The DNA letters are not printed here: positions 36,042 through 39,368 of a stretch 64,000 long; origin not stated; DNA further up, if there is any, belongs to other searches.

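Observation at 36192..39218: Two paralogous STAND NTPase-TPR regulators with swapped N-terminal modules (DNA-binding BTAD vs nucleotide cyclase)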

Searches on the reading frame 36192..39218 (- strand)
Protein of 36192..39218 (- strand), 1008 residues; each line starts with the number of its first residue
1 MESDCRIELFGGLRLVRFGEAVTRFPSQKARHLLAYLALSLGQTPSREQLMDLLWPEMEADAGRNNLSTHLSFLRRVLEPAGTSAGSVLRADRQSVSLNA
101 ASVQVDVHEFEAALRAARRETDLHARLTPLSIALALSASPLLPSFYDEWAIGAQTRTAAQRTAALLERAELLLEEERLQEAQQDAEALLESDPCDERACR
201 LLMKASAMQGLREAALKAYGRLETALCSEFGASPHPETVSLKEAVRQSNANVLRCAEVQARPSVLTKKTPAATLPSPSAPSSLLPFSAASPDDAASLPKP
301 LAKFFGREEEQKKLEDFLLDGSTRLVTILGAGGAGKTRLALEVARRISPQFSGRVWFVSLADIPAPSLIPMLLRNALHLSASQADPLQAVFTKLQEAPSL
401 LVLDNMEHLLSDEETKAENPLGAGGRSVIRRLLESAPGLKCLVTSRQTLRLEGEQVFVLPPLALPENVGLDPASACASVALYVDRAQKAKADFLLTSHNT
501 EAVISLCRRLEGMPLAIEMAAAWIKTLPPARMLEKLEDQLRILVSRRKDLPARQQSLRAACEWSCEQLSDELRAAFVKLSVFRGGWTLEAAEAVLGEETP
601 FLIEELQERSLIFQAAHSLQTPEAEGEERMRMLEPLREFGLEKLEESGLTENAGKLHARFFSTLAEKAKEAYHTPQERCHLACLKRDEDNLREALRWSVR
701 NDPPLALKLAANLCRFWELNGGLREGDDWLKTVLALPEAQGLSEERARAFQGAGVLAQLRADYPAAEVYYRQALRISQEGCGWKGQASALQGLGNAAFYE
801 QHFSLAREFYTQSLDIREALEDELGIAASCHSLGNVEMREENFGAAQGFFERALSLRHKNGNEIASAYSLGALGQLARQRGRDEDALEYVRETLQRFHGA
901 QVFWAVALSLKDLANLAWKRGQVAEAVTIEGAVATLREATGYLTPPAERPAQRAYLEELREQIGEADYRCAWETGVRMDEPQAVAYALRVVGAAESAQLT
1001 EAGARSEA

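Call 6: search_protein_families(library=pfam, proteins=[window:36192-39218:-], max_evalue=0.01)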
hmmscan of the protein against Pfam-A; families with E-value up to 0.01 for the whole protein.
window:36192-39218:- (1008 aa): 16 families
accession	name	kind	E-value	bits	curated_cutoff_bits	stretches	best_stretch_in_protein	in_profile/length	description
PF03704.23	BTAD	-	2.9e-19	70.3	22.1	1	105-246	1-146/146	Bacterial transcriptional activator domain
PF13424.12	TPR_12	-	4e-13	49.8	30.1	2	831-896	7-74/77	Tetratricopeptide repeat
PF07719.23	TPR_2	-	5.4e-09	35.9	27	0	787-816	1-30/34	Tetratricopeptide repeat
PF13191.12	AAA_16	-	3.1e-08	34.7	32.6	1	303-382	1-83/167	AAA ATPase domain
PF00486.34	Trans_reg_C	-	3.3e-08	33.9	26.2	1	28-82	8-61/77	Transcriptional regulatory protein, C terminal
PF00515.34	TPR_1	-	4.5e-08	33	27.8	0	787-817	1-31/34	Tetratricopeptide repeat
PF13374.12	TPR_10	-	1.1e-07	32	27.5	0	867-896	2-31/42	Tetratricopeptide repeat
PF13176.12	TPR_7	-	5.9e-06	26.4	27.9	0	869-892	1-24/36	Tetratricopeptide repeat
PF00931.28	NB-ARC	-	5.5e-05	23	23.5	1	308-359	2-57/248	NB-ARC domain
PF05729.18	NACHT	-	0.0001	22.6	26.7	1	324-452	1-135/167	NACHT domain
PF13481.12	AAA_25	-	0.00014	21.9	27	0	324-358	34-65/195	AAA domain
PF13181.12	TPR_8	-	0.00018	21.9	25.7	0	828-857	2-31/34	Tetratricopeptide repeat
PF24885.1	TPR_NPHP3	-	0.00049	20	100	0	810-860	122-216/239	Nephrocystin-3 TPR domain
PF13401.12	AAA_22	-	0.00097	19.9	27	0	323-413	5-99/130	AAA domain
PF00004.35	AAA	-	0.0051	17.7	21.2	0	328-416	3-76/131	ATPase family associated with various cellular activities (AAA)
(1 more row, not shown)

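Call 9: search_protein_families(library=padloc, proteins=[window:36192-39218:-], max_evalue=0.01)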
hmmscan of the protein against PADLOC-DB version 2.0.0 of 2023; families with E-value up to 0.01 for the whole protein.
window:36192-39218:- (1008 aa): 2 families
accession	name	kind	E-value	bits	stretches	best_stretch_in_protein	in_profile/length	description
PDLC01169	TPR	-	2.8e-13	47.8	2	748-841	110-203/252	TPR repeats containing protein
PDLC04140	mad8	-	0.0014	16.2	1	303-362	4-67/314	mads_8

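Call 10: search_protein_families(library=ncbifam, proteins=[window:36192-39218:-], max_evalue=0.01)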
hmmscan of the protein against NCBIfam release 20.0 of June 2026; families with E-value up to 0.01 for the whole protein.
window:36192-39218:- (1008 aa): 6 families
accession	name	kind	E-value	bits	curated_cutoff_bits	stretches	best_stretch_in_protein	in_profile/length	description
NF041717.1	HaaA_phane_TPR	equivalog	7.8e-21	73.9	1125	2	735-933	580-779/882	cyclophane-containing RiPP biosynthesis TPR protein HaaT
NF053617.1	SARPRegAfsRStmc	equivalog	2.9e-19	68.5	1430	2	4-616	28-593/986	SARP-family global regulator AfsR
NF053520.1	HK_Porph_FimS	equivalog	1.8e-08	33.1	600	1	789-942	126-279/618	sensor histidine kinase FimS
TIGR02917.1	PEP_TPR_lipo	equivalog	4.5e-06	24.8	312.2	1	157-221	154-218/899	XrtA/PEP-CTERM system TPR-repeat protein PrsT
NF041231.1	BagI_FevR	exception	5.9e-06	25.8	500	1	30-246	15-233/315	AfsR/SARP family transcriptional regulator BagI/FevR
TIGR00540.1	TPR_hemY_coli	hypoth_equivalog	0.00059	18.7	142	1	832-892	331-384/385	heme biosynthesis-associated TPR protein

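Call 12: find_encoding_contigs(protein=window:36192-39218:-, flank=10000, max_places=6)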
Protein window:36192-39218:- (1008 aa): no gene with exactly this product is on record in the collection.
